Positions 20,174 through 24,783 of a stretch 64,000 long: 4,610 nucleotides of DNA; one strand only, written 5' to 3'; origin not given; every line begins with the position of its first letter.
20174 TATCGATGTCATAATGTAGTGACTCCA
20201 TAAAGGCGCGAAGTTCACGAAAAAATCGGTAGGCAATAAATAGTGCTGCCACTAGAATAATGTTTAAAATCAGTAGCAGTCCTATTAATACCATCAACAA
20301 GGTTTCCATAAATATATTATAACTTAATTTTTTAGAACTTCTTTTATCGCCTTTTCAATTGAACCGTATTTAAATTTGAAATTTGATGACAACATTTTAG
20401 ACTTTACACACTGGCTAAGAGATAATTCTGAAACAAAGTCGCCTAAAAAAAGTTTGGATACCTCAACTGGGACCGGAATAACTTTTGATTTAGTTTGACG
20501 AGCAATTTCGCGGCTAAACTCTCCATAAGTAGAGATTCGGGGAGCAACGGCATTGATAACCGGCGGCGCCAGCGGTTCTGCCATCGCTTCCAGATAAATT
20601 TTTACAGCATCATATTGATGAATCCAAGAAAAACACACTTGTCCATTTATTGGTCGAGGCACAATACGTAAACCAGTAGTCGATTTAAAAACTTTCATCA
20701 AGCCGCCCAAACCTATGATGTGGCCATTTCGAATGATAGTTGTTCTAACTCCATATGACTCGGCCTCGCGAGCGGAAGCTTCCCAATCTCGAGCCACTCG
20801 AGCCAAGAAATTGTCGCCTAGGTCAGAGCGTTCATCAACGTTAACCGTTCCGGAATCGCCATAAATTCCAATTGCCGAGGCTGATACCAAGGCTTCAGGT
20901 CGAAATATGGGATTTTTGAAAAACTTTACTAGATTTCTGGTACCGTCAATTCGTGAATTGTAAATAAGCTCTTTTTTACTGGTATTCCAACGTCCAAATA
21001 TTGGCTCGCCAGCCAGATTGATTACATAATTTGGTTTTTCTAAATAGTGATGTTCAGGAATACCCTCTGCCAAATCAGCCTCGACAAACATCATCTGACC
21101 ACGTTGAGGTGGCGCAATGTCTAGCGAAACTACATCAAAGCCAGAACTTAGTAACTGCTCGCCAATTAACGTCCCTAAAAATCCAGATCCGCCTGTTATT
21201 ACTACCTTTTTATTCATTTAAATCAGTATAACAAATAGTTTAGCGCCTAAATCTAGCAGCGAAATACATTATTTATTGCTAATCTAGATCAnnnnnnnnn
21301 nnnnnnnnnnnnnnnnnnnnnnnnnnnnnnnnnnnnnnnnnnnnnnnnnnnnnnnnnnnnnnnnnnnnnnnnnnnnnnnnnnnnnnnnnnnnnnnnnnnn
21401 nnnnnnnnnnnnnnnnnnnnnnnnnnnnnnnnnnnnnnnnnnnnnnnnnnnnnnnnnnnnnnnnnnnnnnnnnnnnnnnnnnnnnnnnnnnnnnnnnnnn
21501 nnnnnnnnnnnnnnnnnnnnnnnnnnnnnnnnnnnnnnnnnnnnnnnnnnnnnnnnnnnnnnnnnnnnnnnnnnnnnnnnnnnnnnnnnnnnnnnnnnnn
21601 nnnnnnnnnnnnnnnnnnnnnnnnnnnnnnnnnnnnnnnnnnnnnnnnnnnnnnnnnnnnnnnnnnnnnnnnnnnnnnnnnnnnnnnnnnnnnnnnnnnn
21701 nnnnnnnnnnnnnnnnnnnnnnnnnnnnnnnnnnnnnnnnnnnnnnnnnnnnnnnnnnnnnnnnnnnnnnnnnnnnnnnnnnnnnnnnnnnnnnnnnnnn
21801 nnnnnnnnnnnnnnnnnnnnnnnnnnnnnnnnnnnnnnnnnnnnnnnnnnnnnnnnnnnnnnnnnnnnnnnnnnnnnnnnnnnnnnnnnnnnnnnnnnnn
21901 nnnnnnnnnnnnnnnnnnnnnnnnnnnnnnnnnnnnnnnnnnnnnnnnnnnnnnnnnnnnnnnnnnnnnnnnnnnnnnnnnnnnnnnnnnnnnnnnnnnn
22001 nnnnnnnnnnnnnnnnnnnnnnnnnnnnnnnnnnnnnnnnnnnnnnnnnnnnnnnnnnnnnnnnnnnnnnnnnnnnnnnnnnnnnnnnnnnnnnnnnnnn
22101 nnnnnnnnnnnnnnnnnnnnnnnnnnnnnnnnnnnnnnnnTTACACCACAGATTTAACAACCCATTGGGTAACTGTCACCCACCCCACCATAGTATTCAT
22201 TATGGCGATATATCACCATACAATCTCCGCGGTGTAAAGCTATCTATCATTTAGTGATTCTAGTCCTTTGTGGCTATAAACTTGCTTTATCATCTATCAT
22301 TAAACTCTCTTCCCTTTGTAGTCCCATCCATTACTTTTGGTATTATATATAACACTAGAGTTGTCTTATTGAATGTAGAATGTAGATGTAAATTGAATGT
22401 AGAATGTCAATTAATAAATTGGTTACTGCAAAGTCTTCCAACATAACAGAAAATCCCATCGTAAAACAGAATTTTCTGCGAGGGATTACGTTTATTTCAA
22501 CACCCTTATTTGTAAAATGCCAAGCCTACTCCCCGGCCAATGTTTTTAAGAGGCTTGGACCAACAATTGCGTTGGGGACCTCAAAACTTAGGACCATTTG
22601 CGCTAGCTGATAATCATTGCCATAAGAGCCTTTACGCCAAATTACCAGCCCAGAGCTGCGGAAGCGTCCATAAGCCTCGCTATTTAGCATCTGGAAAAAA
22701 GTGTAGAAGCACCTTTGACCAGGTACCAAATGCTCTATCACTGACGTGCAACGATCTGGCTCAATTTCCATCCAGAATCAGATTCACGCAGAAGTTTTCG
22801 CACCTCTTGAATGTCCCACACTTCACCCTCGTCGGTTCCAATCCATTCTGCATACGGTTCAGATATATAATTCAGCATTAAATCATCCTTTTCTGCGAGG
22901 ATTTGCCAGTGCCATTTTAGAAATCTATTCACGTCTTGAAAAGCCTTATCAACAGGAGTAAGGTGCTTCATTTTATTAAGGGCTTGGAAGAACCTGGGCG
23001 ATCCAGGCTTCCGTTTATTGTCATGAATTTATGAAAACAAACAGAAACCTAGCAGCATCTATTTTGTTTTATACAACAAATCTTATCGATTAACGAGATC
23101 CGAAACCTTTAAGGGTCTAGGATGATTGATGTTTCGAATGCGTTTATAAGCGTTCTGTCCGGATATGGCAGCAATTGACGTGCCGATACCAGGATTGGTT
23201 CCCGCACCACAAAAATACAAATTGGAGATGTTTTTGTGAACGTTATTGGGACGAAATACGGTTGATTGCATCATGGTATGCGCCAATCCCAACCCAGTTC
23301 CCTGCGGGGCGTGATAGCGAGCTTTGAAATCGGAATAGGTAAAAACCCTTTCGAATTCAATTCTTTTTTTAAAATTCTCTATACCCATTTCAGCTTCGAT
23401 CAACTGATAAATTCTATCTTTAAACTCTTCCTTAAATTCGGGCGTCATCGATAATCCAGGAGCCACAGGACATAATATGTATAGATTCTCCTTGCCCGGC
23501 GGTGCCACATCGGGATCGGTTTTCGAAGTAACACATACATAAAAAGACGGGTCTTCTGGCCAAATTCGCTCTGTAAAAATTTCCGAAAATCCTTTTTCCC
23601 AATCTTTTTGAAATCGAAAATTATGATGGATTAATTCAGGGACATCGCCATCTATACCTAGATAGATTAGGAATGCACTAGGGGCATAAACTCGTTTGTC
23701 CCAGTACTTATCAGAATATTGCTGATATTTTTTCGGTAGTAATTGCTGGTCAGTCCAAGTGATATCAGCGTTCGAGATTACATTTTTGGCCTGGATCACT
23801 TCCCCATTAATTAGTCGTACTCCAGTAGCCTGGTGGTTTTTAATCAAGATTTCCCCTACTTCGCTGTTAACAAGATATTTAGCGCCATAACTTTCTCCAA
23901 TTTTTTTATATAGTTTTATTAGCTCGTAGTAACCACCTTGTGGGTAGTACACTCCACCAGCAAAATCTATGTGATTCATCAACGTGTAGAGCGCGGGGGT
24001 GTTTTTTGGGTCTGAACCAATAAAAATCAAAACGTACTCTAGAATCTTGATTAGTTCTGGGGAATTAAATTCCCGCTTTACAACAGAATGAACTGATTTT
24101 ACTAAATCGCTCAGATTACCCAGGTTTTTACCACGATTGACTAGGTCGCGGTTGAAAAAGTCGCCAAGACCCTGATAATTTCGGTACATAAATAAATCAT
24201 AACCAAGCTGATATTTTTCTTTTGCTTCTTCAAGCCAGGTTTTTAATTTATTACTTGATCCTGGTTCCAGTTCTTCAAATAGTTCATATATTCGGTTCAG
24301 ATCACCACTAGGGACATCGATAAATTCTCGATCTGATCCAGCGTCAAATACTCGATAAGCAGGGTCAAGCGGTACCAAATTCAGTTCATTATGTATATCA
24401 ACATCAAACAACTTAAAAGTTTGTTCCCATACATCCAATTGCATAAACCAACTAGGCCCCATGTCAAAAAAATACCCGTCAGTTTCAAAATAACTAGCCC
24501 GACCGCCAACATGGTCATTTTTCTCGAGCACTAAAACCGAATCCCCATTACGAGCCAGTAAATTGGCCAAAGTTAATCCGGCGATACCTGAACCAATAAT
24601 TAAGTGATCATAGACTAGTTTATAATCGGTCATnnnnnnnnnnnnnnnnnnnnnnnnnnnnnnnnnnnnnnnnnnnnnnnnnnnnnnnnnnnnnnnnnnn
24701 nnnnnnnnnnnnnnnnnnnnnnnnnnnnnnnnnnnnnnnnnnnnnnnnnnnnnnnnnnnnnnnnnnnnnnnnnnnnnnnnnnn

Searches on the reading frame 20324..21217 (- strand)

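Call 27: search_protein_families(library=pfam, proteins=[window:20324-21217:-], max_evalue=0.001)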
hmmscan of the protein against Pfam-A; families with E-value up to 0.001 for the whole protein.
window:20324-21217:- (297 aa): 2 families
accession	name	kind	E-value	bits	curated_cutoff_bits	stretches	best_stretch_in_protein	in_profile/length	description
PF01370.27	Epimerase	-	4.1e-16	59.6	20.9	1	5-215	1-228/240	NAD dependent epimerase/dehydratase family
PF16363.11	GDP_Man_Dehyd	-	0.00012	22.2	27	0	7-131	2-145/332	GDP-mannose 4,6 dehydratase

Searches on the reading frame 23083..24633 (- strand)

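Call 27: search_protein_families(library=pfam, proteins=[window:23083-24633:-], max_evalue=0.001)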
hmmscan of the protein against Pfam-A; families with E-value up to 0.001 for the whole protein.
window:23083-24633:- (516 aa): 10 families
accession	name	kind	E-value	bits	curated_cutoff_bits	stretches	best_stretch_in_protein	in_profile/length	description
PF01593.30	Amino_oxidase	-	1.9e-32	113.6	19.8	1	17-495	1-438/443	Flavin containing amine oxidoreductase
PF13450.12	NAD_binding_8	-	3.7e-17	62.8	21.9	1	12-75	1-64/68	NAD(P)-binding Rossmann-like domain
PF01266.30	DAO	-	1.8e-11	44.6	27.9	1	9-48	1-40/353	FAD dependent oxidoreductase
PF00996.24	GDI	-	7.3e-08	31.8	23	0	8-48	5-45/436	GDP dissociation inhibitor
PF01494.25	FAD_binding_3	-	2.1e-06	27.6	22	1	10-48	4-44/349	FAD binding domain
PF00890.30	FAD_binding_2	-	7.9e-06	25.7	20.4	1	9-46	1-37/414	FAD binding domain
PF12831.13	FAD_oxidored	-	8e-05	22.5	27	1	11-47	3-39/416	FAD dependent oxidoreductase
PF07992.20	Pyr_redox_2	-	0.00011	22.2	26.1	0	8-45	1-39/291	Pyridine nucleotide-disulphide oxidoreductase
PF00070.33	Pyr_redox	-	0.00048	21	22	0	11-43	3-35/82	Pyridine nucleotide-disulphide oxidoreductase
PF03486.20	HI0933_like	-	0.00076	19.4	50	0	9-43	2-36/244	HI0933-like protein Rossmann domain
